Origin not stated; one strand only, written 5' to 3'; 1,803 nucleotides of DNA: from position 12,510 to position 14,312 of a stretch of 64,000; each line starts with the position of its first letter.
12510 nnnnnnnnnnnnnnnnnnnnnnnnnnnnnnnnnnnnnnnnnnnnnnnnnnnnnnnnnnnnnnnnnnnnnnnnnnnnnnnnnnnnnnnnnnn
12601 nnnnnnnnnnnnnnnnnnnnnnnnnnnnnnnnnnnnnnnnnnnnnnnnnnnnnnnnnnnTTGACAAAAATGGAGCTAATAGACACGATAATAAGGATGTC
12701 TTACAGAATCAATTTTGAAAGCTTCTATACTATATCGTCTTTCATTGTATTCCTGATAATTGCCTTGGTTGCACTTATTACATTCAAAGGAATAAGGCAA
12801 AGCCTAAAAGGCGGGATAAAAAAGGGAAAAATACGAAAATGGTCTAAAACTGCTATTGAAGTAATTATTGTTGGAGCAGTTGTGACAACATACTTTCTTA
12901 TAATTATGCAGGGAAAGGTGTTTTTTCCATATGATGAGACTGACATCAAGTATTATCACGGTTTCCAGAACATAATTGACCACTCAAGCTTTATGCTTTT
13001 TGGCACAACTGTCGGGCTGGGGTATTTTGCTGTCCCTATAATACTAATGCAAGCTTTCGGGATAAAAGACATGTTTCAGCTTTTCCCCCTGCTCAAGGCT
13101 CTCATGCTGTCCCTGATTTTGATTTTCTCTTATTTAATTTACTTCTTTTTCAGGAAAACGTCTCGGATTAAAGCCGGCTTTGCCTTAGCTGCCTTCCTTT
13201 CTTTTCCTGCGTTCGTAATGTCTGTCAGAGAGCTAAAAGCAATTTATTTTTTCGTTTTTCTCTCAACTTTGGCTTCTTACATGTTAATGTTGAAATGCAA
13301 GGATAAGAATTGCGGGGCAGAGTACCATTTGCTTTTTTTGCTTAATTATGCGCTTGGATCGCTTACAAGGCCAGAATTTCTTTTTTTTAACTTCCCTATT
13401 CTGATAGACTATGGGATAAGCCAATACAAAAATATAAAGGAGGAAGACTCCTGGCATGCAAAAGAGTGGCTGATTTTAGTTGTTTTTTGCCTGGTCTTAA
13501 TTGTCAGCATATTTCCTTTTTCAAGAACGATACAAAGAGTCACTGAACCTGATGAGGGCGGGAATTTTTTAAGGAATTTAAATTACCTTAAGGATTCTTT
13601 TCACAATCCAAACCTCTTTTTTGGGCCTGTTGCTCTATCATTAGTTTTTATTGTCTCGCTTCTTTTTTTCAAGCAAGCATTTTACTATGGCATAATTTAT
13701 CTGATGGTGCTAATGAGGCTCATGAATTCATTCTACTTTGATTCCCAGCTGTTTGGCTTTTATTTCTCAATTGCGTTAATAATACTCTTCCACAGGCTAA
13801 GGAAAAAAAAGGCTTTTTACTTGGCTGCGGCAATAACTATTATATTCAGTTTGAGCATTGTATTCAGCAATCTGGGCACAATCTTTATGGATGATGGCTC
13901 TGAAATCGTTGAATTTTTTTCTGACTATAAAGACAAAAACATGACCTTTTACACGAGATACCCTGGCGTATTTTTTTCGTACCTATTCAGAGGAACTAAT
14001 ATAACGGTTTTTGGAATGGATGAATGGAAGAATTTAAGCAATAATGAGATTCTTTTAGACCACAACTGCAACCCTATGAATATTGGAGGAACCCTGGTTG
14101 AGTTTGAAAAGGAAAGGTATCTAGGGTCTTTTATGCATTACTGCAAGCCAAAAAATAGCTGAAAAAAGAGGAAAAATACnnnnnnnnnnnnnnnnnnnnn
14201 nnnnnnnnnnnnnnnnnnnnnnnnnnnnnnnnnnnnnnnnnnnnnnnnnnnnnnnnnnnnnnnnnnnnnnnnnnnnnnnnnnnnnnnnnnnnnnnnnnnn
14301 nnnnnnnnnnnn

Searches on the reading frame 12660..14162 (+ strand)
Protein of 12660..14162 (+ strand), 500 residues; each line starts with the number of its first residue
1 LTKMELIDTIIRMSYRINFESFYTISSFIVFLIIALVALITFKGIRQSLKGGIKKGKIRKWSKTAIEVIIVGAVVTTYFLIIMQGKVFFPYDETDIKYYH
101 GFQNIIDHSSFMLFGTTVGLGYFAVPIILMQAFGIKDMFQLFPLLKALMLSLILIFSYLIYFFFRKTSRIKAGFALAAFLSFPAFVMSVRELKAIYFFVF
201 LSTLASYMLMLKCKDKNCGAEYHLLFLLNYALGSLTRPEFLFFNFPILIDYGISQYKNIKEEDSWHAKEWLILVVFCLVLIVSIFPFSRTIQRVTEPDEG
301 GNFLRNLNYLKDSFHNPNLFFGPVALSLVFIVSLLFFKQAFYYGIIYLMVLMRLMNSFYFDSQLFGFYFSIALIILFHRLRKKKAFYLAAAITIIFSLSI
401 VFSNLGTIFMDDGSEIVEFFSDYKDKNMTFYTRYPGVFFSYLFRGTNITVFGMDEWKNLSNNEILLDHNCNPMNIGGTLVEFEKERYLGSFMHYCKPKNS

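Call 8: search_protein_families(library=pfam, proteins=[window:12660-14162:+], max_evalue=0.01)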
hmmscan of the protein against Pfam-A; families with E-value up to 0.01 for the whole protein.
window:12660-14162:+ (500 aa): 0 families

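Call 21: search_protein_families(library=pfam, proteins=[window:12660-14162:+], max_evalue=10)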
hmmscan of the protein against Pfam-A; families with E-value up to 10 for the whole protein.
window:12660-14162:+ (500 aa): 2 families
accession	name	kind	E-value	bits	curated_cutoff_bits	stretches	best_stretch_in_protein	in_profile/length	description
PF17968.6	Tlr3_TMD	-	0.026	15.2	25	1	19-44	5-30/33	Toll-like receptor 3 trans-membrane domain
PF13786.12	DUF4179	-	7.3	7.5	30.1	1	381-427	2-51/94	Domain of unknown function (DUF4179)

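Call 69: search_protein_families(library=ncbifam, proteins=[window:12660-14162:+], max_evalue=0.01)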
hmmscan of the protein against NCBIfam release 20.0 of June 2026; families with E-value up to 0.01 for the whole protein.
window:12660-14162:+ (500 aa): 0 families
